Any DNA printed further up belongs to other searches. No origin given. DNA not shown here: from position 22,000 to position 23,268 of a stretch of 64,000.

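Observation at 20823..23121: Translationally coupled AsnB-like adenylating enzyme (no glutaminase nucleophile) and RaSEA/TIGR01210-like radical SAM enzyme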

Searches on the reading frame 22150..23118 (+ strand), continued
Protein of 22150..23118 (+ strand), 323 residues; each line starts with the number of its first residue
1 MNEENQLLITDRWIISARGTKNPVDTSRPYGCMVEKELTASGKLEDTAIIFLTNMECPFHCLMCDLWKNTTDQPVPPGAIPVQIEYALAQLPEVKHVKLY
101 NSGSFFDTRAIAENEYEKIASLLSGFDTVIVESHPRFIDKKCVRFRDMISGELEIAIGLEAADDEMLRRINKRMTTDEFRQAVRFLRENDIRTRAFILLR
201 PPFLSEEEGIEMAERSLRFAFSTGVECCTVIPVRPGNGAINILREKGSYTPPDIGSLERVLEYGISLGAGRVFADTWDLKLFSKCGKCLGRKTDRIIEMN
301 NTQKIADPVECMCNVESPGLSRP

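Call 76: search_protein_families(library=ncbifam, proteins=[P0494, P0436, P0453, P0361, P0400, P0488, P0493, P0450, L092:7835-8482:+, L091:1-888:+], max_evalue=0.00001)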
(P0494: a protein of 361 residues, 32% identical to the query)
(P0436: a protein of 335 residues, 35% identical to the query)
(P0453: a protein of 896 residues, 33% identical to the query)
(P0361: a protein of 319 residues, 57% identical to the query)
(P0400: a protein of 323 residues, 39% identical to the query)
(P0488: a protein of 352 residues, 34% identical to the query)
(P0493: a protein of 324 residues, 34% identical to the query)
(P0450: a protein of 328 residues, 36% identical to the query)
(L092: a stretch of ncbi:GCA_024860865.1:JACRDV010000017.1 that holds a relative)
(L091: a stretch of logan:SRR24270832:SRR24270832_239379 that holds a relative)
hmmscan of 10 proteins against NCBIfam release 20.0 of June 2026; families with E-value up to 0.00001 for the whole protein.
P0494 (361 aa): 2 families
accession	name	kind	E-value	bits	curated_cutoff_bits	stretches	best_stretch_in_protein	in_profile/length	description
TIGR01210.1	TIGR01210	equivalog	1.8e-49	168.7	212.15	1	53-344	1-306/313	archaeosine biosynthesis radical SAM protein RaSEA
TIGR04479.1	bcpD_PhpK_rSAM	subfamily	2.2e-09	36.2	600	1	74-240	246-405/504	PhpK family radical SAM P-methyltransferase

P0436 (335 aa): 1 family
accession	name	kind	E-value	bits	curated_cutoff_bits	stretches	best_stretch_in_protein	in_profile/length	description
TIGR01210.1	TIGR01210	equivalog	2.1e-33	115.9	212.15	1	28-315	2-303/313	archaeosine biosynthesis radical SAM protein RaSEA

P0453 (896 aa): 2 families
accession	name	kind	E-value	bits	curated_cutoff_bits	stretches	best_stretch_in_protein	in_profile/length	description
TIGR01210.1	TIGR01210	equivalog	4.6e-36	124.6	212.15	1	30-278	3-259/313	archaeosine biosynthesis radical SAM protein RaSEA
TIGR04479.1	bcpD_PhpK_rSAM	subfamily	5.5e-06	25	600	0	28-198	226-392/504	PhpK family radical SAM P-methyltransferase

P0361 (319 aa): 1 family
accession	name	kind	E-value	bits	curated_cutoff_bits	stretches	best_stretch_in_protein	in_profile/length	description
TIGR01210.1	TIGR01210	equivalog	1.6e-32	113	212.15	1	33-277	2-254/313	archaeosine biosynthesis radical SAM protein RaSEA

P0400 (323 aa): 1 family
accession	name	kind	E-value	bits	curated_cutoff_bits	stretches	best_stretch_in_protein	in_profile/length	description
TIGR01210.1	TIGR01210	equivalog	1.8e-26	93.1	212.15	1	44-257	8-230/313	archaeosine biosynthesis radical SAM protein RaSEA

P0488 (352 aa): 2 families
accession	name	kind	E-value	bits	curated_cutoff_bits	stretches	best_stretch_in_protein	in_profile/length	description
TIGR01210.1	TIGR01210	equivalog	1.3e-27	96.9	212.15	1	30-318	3-305/313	archaeosine biosynthesis radical SAM protein RaSEA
TIGR04479.1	bcpD_PhpK_rSAM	subfamily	3.3e-06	25.8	600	0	33-227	231-417/504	PhpK family radical SAM P-methyltransferase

P0493 (324 aa): 2 families
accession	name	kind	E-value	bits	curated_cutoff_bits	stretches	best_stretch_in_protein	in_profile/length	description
TIGR01210.1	TIGR01210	equivalog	4.4e-19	68.8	212.15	1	28-258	2-239/313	archaeosine biosynthesis radical SAM protein RaSEA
TIGR01212.1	TIGR01212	equivalog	7.2e-06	25.3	180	1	148-242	137-228/302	tRNA modification radical SAM protein MnmL/YtqA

P0450 (328 aa): 1 family
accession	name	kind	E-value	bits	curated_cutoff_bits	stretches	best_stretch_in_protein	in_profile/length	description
TIGR01210.1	TIGR01210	equivalog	8.7e-17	61.3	212.15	1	28-226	3-209/313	archaeosine biosynthesis radical SAM protein RaSEA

L092:7835-8482:+ (216 aa): 2 families
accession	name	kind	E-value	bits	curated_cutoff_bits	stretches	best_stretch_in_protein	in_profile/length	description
NF040592.1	tRNA_mod_ArcS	equivalog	1e-16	60.7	440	1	20-169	268-414/575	archaeosine synthase subunit alpha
NF053620.1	ArchsnAlpArcSThp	equivalog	1.1e-10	40.5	600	1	23-155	217-345/515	archaeosine synthase subunit alpha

L091:1-888:+ (295 aa): 1 family
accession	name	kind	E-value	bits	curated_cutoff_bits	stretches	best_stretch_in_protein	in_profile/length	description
TIGR01536.1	asn_synth_AEB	equivalog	7.5e-10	38.4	267.1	1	8-137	250-371/517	asparagine synthase (glutamine-hydrolyzing)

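Call 82: find_encoding_contigs(protein=P0488, flank=8000, max_places=2)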
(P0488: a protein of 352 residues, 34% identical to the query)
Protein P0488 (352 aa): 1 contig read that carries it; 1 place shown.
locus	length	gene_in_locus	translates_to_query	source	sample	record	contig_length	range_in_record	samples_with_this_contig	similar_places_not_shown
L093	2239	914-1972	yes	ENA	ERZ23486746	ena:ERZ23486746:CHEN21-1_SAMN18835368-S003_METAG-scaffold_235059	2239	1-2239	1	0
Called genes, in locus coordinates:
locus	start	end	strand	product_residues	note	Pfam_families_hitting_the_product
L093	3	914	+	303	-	?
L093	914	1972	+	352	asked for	PF04055:Radical_SAM (weak)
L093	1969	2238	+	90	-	?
